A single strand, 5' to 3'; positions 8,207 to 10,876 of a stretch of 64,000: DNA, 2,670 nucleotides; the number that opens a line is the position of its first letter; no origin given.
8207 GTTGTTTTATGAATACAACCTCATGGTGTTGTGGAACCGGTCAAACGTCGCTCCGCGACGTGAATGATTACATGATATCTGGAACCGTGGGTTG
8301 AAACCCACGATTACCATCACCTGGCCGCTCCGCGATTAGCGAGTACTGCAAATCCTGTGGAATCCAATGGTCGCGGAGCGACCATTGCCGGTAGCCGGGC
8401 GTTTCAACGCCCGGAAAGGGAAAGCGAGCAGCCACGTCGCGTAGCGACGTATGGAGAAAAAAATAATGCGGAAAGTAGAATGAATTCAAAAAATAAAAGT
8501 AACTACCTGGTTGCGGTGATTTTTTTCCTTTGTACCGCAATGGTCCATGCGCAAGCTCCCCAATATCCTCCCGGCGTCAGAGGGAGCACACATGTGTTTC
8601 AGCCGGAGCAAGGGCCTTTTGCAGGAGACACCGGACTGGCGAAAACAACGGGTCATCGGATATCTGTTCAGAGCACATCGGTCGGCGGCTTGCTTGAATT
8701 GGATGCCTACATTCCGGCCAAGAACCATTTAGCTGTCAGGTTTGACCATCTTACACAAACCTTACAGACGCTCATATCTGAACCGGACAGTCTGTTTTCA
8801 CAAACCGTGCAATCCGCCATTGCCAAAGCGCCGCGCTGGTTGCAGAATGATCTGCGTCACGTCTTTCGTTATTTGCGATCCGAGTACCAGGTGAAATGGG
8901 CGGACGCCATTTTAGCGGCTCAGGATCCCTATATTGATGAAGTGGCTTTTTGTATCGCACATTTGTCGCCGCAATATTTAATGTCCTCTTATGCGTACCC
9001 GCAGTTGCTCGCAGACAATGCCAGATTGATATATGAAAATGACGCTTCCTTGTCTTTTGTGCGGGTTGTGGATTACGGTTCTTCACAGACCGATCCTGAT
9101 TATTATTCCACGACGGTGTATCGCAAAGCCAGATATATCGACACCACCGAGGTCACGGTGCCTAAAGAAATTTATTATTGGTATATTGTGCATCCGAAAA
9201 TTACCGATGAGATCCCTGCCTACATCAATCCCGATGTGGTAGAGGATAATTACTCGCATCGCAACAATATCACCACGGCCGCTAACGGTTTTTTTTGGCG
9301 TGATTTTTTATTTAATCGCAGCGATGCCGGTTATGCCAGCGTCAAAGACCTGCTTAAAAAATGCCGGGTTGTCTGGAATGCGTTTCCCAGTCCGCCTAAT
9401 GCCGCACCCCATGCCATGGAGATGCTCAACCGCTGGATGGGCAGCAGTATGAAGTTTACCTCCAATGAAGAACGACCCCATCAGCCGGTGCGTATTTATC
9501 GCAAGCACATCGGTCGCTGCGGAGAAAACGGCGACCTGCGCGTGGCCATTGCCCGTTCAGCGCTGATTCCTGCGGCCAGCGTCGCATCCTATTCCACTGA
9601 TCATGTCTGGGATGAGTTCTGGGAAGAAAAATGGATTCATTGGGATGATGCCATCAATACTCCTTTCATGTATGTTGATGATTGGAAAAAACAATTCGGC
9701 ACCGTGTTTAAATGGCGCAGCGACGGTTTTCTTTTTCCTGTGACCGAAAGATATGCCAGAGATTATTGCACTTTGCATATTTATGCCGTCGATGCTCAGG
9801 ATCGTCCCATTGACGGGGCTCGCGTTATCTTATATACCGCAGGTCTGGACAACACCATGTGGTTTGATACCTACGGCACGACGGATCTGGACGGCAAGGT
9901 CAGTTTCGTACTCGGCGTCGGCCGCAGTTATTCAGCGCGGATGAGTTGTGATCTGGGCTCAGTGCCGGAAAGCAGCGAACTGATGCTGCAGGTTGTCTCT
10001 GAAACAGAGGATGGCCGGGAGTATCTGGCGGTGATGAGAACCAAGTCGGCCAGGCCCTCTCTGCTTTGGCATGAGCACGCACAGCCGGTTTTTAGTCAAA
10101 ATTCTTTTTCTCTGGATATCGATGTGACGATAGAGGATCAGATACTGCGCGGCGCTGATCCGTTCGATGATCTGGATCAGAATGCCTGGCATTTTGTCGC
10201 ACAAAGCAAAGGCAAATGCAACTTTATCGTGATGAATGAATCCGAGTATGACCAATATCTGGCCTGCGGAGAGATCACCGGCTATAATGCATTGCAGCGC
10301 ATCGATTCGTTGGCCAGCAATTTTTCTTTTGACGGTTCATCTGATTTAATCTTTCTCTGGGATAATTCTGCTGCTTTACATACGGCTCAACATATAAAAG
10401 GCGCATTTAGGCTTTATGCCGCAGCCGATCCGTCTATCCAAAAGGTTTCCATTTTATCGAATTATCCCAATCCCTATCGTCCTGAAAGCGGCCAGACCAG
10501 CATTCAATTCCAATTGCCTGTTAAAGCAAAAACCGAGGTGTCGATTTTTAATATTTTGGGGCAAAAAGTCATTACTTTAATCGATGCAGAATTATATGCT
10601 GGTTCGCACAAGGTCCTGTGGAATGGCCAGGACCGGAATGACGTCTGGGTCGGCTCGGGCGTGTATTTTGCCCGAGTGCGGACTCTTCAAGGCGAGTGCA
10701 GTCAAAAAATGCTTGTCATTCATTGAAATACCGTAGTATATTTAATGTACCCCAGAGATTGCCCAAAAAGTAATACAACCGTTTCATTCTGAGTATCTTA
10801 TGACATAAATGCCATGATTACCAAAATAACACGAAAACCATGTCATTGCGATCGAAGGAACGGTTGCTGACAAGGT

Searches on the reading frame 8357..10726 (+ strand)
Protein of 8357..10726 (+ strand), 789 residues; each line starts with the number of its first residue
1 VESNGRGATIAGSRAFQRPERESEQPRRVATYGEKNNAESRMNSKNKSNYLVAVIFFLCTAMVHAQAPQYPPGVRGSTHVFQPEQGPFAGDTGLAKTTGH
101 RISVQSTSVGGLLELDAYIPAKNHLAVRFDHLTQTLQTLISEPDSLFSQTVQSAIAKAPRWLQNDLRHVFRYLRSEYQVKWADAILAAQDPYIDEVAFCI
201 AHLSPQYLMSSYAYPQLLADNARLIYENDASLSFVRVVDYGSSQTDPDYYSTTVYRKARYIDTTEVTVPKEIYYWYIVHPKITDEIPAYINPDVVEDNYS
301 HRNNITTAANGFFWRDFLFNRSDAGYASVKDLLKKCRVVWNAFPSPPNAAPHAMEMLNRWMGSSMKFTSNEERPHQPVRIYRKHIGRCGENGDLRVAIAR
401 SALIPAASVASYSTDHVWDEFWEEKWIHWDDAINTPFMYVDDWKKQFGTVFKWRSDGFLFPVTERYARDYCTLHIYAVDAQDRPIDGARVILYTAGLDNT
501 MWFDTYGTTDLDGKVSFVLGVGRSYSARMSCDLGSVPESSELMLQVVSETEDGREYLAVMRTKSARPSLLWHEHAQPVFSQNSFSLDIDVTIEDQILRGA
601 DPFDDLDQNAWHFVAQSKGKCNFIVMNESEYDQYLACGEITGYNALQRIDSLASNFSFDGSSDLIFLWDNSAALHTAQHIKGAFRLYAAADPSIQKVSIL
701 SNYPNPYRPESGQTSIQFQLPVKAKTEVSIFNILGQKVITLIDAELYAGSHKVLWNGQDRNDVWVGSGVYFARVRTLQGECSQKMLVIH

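Call 52: search_protein_families(library=pfam, proteins=[window:8357-10726:+], max_evalue=0.00001)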
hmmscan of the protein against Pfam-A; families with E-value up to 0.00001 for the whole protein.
window:8357-10726:+ (789 aa): 1 family
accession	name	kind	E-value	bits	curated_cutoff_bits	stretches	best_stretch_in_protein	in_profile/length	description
PF01841.26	Transglut_core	-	8.5e-07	29.7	23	1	355-430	19-107/108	Transglutaminase-like superfamily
